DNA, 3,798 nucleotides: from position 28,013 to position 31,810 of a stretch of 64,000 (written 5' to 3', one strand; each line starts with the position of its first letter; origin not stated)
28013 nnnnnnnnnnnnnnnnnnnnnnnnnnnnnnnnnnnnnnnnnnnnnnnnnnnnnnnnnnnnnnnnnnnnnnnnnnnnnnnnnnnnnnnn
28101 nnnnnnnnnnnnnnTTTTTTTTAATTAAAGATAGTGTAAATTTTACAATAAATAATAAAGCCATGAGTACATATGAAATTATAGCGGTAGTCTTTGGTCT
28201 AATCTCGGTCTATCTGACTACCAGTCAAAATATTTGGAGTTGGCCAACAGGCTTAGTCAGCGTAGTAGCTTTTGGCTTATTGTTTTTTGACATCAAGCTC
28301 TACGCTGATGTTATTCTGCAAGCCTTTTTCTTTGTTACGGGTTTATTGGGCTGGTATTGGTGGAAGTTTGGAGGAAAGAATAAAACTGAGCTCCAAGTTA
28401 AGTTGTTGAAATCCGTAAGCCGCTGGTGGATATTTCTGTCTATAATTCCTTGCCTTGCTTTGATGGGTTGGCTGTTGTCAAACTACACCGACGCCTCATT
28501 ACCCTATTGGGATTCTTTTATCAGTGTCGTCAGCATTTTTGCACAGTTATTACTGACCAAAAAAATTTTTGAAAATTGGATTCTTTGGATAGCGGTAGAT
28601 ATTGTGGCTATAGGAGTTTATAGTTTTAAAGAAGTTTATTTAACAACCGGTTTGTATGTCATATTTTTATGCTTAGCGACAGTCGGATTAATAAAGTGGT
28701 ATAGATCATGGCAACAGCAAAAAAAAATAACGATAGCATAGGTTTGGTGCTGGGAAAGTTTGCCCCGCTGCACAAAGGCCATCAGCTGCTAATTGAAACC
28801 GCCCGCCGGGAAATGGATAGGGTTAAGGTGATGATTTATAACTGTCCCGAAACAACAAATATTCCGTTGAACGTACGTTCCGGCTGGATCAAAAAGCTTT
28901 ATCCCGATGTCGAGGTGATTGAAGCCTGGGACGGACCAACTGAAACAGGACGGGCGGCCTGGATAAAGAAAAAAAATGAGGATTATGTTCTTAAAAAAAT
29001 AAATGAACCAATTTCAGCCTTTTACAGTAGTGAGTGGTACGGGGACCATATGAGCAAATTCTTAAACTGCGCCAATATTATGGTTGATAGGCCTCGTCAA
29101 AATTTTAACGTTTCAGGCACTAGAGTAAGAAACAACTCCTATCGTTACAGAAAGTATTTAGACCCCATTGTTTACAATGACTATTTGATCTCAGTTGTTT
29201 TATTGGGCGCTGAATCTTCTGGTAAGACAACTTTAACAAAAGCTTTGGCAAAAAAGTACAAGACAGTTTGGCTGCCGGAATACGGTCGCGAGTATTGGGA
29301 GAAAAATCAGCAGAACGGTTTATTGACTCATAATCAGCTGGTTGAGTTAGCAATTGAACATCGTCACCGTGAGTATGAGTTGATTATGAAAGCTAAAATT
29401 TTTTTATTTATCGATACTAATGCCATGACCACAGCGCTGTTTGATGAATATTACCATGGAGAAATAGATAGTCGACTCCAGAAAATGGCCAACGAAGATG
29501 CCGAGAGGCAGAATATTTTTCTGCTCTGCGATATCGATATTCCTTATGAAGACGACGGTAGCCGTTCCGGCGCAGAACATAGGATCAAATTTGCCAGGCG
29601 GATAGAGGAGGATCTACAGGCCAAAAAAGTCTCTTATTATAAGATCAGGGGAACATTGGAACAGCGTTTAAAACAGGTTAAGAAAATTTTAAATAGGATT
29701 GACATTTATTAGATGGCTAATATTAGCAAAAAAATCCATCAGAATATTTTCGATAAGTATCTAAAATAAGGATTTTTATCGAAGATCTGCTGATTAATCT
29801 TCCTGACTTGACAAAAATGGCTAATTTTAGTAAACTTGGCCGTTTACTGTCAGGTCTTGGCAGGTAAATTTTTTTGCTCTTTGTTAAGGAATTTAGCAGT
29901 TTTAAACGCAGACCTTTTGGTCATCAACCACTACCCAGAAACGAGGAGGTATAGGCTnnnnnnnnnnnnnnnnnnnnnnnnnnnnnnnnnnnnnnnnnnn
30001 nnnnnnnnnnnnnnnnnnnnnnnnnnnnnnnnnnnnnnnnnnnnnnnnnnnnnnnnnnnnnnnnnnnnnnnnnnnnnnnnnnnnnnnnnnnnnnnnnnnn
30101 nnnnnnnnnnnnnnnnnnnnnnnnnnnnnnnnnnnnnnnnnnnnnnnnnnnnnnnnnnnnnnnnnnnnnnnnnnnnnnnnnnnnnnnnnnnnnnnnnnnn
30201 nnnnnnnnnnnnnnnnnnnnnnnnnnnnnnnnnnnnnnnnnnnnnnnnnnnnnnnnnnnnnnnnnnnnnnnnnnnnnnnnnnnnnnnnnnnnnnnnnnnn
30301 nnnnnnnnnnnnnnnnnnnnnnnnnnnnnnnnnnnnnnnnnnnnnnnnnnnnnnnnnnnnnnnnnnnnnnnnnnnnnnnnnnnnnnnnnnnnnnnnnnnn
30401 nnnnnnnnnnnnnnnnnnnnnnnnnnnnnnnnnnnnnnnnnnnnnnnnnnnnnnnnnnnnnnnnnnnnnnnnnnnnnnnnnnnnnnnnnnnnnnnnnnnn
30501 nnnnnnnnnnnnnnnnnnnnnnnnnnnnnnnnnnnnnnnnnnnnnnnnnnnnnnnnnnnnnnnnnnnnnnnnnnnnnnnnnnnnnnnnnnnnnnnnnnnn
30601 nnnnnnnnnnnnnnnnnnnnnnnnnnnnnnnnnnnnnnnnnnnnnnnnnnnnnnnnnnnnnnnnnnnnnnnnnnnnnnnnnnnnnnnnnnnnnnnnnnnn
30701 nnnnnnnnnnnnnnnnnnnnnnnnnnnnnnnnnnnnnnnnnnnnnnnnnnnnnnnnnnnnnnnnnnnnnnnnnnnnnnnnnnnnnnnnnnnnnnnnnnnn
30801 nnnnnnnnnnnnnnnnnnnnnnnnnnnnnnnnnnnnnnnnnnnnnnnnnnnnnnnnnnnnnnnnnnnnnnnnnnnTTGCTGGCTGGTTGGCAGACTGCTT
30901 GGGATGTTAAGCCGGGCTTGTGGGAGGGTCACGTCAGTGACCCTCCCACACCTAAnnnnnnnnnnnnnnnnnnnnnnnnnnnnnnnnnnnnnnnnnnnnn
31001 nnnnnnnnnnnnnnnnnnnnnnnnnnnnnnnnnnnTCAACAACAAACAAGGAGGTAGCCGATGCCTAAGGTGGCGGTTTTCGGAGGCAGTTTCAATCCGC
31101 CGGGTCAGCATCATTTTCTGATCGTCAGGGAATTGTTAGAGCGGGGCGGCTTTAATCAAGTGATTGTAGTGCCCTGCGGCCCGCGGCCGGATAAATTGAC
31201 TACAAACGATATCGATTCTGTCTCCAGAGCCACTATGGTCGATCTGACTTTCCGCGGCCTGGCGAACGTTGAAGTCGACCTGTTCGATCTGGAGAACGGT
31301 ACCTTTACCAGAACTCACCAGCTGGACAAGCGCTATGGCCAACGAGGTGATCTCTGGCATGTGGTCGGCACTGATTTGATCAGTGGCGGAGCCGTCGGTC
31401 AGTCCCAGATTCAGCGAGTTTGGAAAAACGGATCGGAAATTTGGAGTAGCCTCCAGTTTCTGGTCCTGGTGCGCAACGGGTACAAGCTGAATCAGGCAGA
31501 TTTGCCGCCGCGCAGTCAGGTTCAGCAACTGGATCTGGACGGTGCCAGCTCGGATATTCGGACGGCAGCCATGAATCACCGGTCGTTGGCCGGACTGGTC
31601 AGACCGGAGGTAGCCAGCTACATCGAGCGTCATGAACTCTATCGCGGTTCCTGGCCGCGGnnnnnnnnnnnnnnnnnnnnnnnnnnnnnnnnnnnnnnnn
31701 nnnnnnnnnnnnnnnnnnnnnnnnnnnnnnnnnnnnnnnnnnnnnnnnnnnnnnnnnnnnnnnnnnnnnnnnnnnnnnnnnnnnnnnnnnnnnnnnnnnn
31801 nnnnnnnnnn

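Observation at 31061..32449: Single polypeptide fusing NaMN/NMN adenylyltransferase to NAD kinase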

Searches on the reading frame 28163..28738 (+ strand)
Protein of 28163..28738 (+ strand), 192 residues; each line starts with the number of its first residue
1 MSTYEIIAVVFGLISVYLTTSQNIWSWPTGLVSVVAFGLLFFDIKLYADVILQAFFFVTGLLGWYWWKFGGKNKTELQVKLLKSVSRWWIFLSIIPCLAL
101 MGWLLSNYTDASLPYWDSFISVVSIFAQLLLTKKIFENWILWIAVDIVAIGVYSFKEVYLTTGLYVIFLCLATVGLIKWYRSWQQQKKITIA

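Call 64: search_protein_families(library=ncbifam, proteins=[window:28163-28738:+], max_evalue=0.001)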
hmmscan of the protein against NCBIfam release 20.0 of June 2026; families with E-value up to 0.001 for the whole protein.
window:28163-28738:+ (192 aa): 2 families
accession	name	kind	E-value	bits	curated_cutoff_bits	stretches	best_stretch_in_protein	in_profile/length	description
NF011926.0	PRK15397.1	subfamily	1.1e-31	110.6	335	2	111-188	157-234/239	nicotinamide riboside transporter PnuC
TIGR01528.1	NMN_trans_PnuC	equivalog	1e-28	100.6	42.45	1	3-184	3-186/187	nicotinamide riboside transporter PnuC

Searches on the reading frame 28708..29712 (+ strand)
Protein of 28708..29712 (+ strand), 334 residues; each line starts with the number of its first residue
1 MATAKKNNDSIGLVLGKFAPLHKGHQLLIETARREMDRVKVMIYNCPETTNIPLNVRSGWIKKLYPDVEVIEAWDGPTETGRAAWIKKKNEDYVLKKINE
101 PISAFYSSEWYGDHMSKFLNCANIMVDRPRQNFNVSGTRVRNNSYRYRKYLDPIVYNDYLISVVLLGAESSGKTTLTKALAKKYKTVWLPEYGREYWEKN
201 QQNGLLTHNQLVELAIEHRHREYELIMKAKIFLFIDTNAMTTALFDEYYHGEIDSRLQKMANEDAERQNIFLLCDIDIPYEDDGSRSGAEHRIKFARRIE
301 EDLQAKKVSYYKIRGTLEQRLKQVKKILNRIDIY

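Call 3: search_protein_families(library=pfam, proteins=[window:28708-29712:+], max_evalue=0.01)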
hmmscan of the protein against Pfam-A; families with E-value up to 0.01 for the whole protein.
window:28708-29712:+ (334 aa): 5 families
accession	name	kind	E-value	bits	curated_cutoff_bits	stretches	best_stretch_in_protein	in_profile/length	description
PF13521.12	AAA_28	-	4.6e-30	105.4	27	1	163-320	2-164/164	AAA domain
PF01467.32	CTP_transf_like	-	5.8e-06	27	21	1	14-142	2-132/133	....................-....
PF00503.26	G-alpha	-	0.004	16.8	48.8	1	161-260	22-95/333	G-protein alpha subunit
PF02569.21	Pantoate_ligase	-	0.0059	16.2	20.7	0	4-47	16-58/268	Pantoate-beta-alanine ligase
PF07931.18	CPT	-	0.009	16.3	22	0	163-229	4-69/172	Chloramphenicol phosphotransferase-like protein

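Call 4: search_protein_families(library=ncbifam, proteins=[window:28708-29712:+], max_evalue=0.01)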
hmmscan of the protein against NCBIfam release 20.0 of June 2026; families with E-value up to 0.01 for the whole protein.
window:28708-29712:+ (334 aa): 14 families
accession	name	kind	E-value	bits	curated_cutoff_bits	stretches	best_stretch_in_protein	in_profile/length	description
TIGR01526.1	nadR_NMN_Atrans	equivalog_domain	1.1e-46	159.6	341.15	1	10-315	2-318/325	nicotinamide-nucleotide adenylyltransferase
NF005988.0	PRK08099.1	equivalog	8.5e-36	123.9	201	1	5-329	60-403/411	multifunctional transcriptional regulator/nicotinamide-nucleotide adenylyltransferase/ribosylnicotinamide kinase NadR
TIGR00125.1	cyt_tran_rel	domain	1.2e-07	31.8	27.7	1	11-43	1-33/65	adenylyltransferase/cytidyltransferase family protein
TIGR00231.1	small_GTP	domain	0.00087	19.1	42.5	1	159-204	2-50/164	GTP-binding protein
NF005518.0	PRK07143.1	equivalog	0.0014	18.1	232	0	8-44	14-52/281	hypothetical protein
NF004158.0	PRK05627.1-1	equivalog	0.0014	18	396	1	7-52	15-61/304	bifunctional riboflavin kinase/FAD synthetase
TIGR00482.1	TIGR00482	equivalog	0.0015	18.6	112.45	0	14-44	2-32/194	nicotinate (nicotinamide) nucleotide adenylyltransferase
NF002243.0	PRK01153.1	subfamily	0.0019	17.8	127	1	12-44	3-35/175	nicotinamide-nucleotide adenylyltransferase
NF045965.1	RibF_rel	equivalog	0.0022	17.5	200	1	7-41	12-49/279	FAD synthase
NF010004.0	PRK13477.1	equivalog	0.0022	16.5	524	0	5-47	17-58/514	bifunctional pantoate--beta-alanine ligase/(d)CMP kinase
TIGR00018.1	panC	equivalog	0.0025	16.8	212.75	1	5-47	18-59/283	pantoate--beta-alanine ligase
NF000841.0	PRK00071.1-4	equivalog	0.0033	17.2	197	0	5-43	3-41/194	nicotinate-nucleotide adenylyltransferase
TIGR00083.1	ribF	equivalog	0.0037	16.7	184.35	1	13-45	2-38/290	riboflavin biosynthesis protein RibF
NF000843.0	PRK00071.2-2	equivalog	0.0043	16.6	240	1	5-42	8-45/212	nicotinate-nucleotide adenylyltransferase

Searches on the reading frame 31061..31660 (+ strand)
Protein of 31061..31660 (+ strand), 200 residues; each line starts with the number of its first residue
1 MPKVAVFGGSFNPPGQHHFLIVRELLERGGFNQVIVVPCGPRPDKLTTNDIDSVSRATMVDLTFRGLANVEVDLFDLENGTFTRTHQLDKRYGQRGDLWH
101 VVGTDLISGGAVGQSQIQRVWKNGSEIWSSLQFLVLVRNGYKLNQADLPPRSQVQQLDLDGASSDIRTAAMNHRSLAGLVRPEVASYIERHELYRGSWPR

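Call 20: search_solved_structures(query=window:31061-31660:+, max_evalue=0.01, show_alignments=3)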
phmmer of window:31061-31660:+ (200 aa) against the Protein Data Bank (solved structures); distinct sequences matched with E-value up to 0.01: 14.
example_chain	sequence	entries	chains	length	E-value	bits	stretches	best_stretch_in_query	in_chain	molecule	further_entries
1kam_A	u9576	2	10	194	4.2e-11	45.9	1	3-195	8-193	NICOTINATE-NUCLEOTIDE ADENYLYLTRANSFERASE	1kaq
5db4_A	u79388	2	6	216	1.6e-09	40.7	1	3-197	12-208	Nicotinate-nucleotide adenylyltransferase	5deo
4ymi_A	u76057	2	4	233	2.1e-09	40.4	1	3-197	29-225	Probable nicotinate-nucleotide adenylyltransferase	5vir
3dv2_A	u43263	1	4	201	1.5e-07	34.3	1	1-195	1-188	Nicotinate (Nicotinamide) nucleotide adenylyltransferase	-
2qtr_A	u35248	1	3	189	1.6e-07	34.2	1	1-195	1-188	Probable nicotinate-nucleotide adenylyltransferase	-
3hfj_A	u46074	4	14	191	1.6e-07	34.2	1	1-195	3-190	Nicotinate (Nicotinamide) nucleotide adenylyltransferase | nicotinate-nucleotide adenylyltransferase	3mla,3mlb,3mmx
2qtm_A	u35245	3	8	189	1.8e-07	34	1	1-195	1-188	Nicotinate (Nicotinamide) nucleotide adenylyltransferase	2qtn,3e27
8aih_A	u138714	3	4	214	2.3e-07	33.7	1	3-195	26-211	Probable nicotinate-nucleotide adenylyltransferase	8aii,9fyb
2h29_A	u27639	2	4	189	1.3e-05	28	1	1-194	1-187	Probable nicotinate-nucleotide adenylyltransferase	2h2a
1yul_A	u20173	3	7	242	1.8e-05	27.5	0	3-80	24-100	Probable nicotinate-nucleotide adenylyltransferase | 'Probable nicotinate-nucleotide adenylyltransferase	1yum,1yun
6kh2_A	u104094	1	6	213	0.00062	22.5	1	5-147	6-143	Probable nicotinate-nucleotide adenylyltransferase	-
1k4k_A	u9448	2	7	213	0.003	20.2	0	5-147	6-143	Nicotinic acid mononucleotide adenylyltransferase | NaMN adenylyltransferase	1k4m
6kg3_A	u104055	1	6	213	0.0039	19.9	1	5-147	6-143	Probable nicotinate-nucleotide adenylyltransferase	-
3h05_A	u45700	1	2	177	0.0041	19.8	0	1-82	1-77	uncharacterized protein VPA0413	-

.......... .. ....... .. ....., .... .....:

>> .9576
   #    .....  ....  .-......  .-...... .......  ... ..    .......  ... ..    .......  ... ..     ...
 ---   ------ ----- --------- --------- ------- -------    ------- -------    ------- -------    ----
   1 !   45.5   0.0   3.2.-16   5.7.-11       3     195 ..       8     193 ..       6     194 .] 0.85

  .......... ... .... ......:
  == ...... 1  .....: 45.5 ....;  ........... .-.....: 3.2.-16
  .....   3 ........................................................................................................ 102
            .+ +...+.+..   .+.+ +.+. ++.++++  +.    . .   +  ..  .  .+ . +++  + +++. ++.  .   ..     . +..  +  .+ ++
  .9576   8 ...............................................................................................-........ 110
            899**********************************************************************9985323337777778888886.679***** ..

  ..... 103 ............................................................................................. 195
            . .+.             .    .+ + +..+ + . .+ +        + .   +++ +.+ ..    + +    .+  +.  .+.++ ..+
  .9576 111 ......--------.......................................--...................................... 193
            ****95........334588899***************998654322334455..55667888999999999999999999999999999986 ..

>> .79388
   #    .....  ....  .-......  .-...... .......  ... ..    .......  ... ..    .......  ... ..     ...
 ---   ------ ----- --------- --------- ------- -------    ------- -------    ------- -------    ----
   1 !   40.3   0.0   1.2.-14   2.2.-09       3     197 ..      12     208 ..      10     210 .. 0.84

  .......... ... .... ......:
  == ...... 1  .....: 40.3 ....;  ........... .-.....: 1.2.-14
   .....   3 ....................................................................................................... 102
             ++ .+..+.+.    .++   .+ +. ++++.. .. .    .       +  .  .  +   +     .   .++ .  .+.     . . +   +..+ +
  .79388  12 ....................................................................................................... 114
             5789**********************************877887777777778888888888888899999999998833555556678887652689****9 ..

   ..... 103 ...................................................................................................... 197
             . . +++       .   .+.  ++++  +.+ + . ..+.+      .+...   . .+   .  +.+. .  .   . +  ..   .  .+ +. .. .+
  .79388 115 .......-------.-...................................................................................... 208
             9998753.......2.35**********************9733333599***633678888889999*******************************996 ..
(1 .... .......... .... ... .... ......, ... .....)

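Call 77: search_protein_representatives(protein=window:31061-31660:+)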
Query: 200 residues. Proteins with E-value up to 0.001 (for the whole library): 3090; up to 1e-10: 401; up to 1e-30: 204. The best 150 are listed.
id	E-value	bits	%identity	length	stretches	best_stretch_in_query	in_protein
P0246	2.6e-65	236.0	54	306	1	4-199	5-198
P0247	3.7e-64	232.2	53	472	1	3-199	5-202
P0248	1.5e-63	230.2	54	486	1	3-197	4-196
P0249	1.6e-63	230.1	54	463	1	3-199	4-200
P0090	8.0e-63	227.8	52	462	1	4-197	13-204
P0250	1.4e-62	227.0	54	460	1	3-195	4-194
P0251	1.2e-61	224.1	57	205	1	4-195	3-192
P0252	1.7e-60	220.2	52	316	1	1-199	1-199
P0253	1.7e-60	220.2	53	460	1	3-200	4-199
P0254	2.2e-57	210.1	50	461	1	4-199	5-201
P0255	9.0e-57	208.1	53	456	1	3-199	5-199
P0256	1.0e-56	207.9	53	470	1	3-197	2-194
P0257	2.5e-56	206.6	55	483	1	5-200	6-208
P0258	4.0e-56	206.0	52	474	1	3-199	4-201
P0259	1.2e-55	204.4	51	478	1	3-199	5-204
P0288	4.7e-49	182.9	49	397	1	3-196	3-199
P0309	8.8e-45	168.9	47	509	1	3-196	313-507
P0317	5.1e-44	166.5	39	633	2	3-199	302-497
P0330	7.5e-43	162.7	43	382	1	3-195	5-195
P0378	1.1e-37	145.8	42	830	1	3-195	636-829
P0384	1.1e-36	142.5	44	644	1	3-195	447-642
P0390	2.2e-36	141.5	43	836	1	1-195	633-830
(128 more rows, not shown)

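Call 80: search_protein_families(library=pfam, proteins=[P0309, P0317, P0378, P0384, P0390, P0246, P0252, P0330, P0288, P0251], max_evalue=0.001)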
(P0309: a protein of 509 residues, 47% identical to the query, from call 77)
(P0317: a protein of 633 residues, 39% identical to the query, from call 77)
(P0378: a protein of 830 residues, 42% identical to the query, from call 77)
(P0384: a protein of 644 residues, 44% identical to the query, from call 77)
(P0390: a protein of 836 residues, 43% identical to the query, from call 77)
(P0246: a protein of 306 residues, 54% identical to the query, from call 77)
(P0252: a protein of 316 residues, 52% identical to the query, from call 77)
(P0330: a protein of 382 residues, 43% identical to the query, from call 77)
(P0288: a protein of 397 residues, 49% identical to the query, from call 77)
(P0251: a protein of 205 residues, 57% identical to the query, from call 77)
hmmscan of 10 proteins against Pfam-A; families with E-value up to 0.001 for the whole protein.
P0309 (509 aa): 2 families
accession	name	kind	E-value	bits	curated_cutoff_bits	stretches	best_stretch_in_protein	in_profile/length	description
PF02540.23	NAD_synthase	-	2.3e-30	105.9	21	1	17-260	5-217/242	NAD synthase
PF01467.32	CTP_transf_like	-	1.7e-09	38.4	21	1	316-479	1-132/133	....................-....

P0317 (633 aa): 2 families
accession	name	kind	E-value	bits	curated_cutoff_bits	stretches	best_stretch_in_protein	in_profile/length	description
PF01467.32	CTP_transf_like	-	1.6e-20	74.1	21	1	98-263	1-133/133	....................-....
PF01513.26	NAD_kinase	-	1.3e-11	45.4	25.5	1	529-576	66-113/130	ATP-NAD kinase N-terminal domain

P0378 (830 aa): 3 families
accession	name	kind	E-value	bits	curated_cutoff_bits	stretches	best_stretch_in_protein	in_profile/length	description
PF02540.23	NAD_synthase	-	4.9e-37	127.8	21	1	333-517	17-190/242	NAD synthase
PF00795.27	CN_hydrolase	-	1.1e-14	54.9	23.2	1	24-287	6-236/256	Carbon-nitrogen hydrolase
PF01467.32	CTP_transf_like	-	2.1e-07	31.6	21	1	639-802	1-132/133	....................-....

P0384 (644 aa): 3 families
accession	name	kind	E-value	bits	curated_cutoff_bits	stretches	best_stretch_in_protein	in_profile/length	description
PF02540.23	NAD_synthase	-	4.3e-48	164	21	1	146-323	18-187/242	NAD synthase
PF01467.32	CTP_transf_like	-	1.2e-08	35.7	21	1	450-615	1-132/133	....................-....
PF03054.22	tRNA_Me_trans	-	0.0007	19.7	20.6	0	267-311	157-201/202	tRNA methyl transferase HUP domain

P0390 (836 aa): 3 families
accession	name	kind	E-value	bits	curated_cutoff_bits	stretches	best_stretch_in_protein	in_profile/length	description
PF02540.23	NAD_synthase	-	2e-32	112.7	21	1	339-516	20-190/242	NAD synthase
PF00795.27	CN_hydrolase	-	3.3e-10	40.2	23.2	1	6-303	2-249/256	Carbon-nitrogen hydrolase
PF01467.32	CTP_transf_like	-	2e-07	31.7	21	1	639-804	1-133/133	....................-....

P0246 (306 aa): 2 families
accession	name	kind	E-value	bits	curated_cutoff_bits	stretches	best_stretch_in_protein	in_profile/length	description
PF01513.26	NAD_kinase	-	2.8e-11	44.3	25.5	1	218-280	54-116/130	ATP-NAD kinase N-terminal domain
PF01467.32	CTP_transf_like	-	1.4e-05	25.8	21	1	7-138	1-113/133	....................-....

P0252 (316 aa): 0 families

P0330 (382 aa): 2 families
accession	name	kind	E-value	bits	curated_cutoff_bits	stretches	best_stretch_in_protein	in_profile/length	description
PF01467.32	CTP_transf_like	-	4.2e-12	46.8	21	1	8-169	1-133/133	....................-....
PF00293.34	NUDIX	-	0.00013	22.4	21.1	1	232-359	4-118/134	NUDIX domain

P0288 (397 aa): 2 families
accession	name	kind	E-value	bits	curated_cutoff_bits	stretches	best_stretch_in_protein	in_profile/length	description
PF01467.32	CTP_transf_like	-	4.1e-10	40.4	21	1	6-170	1-131/133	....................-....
PF00293.34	NUDIX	-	1.7e-05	25.3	21.1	1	245-371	5-120/134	NUDIX domain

P0251 (205 aa): 1 family
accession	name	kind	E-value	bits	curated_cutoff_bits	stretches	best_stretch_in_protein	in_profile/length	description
PF01467.32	CTP_transf_like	-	1.3e-10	42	21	1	5-145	1-114/133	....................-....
